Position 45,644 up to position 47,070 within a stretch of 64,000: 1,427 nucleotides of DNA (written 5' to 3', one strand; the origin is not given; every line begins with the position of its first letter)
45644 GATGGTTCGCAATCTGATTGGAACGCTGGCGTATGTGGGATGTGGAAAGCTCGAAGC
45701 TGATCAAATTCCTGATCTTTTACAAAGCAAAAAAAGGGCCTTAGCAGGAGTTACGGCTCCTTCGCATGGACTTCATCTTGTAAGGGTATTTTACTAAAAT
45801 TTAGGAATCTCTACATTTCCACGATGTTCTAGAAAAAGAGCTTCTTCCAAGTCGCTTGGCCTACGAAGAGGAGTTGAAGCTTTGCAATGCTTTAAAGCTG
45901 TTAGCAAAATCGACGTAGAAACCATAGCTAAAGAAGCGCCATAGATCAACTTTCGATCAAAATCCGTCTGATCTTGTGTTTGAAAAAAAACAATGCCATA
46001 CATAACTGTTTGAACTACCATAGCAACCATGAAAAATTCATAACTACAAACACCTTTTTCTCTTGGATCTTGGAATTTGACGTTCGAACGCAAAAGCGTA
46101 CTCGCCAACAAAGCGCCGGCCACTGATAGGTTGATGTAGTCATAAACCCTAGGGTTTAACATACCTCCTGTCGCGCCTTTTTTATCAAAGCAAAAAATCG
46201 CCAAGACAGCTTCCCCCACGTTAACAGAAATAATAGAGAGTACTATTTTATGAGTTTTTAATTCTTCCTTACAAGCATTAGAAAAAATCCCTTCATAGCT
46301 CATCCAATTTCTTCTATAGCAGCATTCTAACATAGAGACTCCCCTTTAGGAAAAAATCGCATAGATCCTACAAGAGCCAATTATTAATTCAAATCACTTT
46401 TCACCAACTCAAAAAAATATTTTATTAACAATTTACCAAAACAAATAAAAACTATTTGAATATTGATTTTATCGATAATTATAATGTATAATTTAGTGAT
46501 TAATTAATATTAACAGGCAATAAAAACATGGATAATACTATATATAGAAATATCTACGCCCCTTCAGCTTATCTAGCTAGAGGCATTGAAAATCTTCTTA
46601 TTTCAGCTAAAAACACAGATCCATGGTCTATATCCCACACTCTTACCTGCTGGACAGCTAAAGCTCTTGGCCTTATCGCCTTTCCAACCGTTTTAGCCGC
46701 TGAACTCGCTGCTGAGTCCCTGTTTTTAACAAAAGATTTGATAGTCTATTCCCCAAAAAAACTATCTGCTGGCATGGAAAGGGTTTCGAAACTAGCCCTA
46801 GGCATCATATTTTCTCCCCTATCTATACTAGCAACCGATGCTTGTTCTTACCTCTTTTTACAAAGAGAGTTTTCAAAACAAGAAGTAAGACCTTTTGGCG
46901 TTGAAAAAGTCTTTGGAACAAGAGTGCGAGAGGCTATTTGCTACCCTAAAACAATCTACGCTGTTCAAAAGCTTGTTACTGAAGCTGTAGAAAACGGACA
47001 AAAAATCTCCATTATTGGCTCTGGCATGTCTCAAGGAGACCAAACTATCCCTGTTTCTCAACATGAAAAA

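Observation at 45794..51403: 1253-aa membrane-anchored FAD-oxidase + methyltransferase-like fusion, flanked on both sides by a paralogous multi-TM module family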

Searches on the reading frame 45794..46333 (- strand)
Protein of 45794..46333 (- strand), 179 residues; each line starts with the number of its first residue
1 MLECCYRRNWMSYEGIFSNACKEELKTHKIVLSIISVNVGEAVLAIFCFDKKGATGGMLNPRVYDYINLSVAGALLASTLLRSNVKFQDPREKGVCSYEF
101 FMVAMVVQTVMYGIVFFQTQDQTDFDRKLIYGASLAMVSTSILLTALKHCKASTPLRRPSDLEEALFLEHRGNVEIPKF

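Call 3: search_protein_families(library=pfam, proteins=[window:45794-46333:-], max_evalue=1)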
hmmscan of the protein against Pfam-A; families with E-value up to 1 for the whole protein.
window:45794-46333:- (179 aa): 0 families

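Call 4: search_protein_families(library=ncbifam, proteins=[window:45794-46333:-], max_evalue=1)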
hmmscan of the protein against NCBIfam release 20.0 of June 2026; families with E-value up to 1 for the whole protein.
window:45794-46333:- (179 aa): 0 families

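Call 14: find_homologous_proteins(query=A1, max_evalue=0.01)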
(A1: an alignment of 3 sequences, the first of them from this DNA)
Query A1 (3 sequences) (157 aa, profile of the alignment): 2 proteins with E <= 0.01 among 2570 candidates.
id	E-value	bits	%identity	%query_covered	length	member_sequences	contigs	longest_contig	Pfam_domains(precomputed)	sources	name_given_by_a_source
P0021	1.3e-64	234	100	100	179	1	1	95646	-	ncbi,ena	-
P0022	2.0e-36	143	64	87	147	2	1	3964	-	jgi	jgi:hypothetical protein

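Call 16: find_encoding_contigs(protein=P0022, flank=5000, max_places=3)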
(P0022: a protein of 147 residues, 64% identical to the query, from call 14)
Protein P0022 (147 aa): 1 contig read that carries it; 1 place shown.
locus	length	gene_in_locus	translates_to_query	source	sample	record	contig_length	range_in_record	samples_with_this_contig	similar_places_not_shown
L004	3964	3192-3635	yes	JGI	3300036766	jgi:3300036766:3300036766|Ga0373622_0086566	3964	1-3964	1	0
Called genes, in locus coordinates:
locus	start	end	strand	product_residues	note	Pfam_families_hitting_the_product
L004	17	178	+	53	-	-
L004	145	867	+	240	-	-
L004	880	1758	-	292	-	PF02810:SEC-C, PF00557:Peptidase_M24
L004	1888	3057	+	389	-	-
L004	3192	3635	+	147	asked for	-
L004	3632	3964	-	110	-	PF01416:PseudoU_synth_1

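Call 52: find_related_loci(query=A1, collection=metagenome_contigs, flank=6000)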
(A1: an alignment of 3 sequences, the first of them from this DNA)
Query A1 (157 aa) in metagenome_contigs; peptide patterns used: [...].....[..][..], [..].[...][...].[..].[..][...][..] (x = any residue, [..] = any of these).
87 stretches matched a pattern, but none encodes a relative of the query by tblastn (E <= 1e-3).

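Call 67: search_protein_representatives(alignment_id=A1)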
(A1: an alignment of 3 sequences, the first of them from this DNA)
Query: 3 sequences, 149 profile positions. Proteins with E-value up to 0.001 (for the whole library): 5; up to 1e-10: 3; up to 1e-30: 3. The best 5 are listed.
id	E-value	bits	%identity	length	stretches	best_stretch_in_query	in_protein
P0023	5.1e-139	474.2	-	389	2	1-149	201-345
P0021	4.2e-65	234.4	-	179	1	1-146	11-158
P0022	6.3e-37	142.9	-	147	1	23-140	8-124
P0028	1.7e-07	47.4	-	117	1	13-101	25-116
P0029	1.3e-05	41.3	-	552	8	92-129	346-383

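Call 69: find_encoding_contigs(protein=P0028, flank=8000, max_places=4)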
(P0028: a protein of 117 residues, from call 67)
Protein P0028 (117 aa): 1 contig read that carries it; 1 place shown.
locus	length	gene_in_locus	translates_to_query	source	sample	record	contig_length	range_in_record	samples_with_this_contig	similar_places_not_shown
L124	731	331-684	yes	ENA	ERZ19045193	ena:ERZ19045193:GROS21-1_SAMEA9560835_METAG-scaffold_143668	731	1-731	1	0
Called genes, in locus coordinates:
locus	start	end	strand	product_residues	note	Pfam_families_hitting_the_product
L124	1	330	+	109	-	?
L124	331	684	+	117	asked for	-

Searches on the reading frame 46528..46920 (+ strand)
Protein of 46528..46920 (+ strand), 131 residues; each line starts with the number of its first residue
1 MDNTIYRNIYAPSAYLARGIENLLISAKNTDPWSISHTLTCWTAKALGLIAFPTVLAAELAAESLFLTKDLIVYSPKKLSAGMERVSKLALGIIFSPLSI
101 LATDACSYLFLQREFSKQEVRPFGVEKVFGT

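Call 61: search_protein_families(library=pfam, proteins=[window:46528-46920:+], max_evalue=0.1)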
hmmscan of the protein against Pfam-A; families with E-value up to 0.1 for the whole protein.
window:46528-46920:+ (131 aa): 0 families
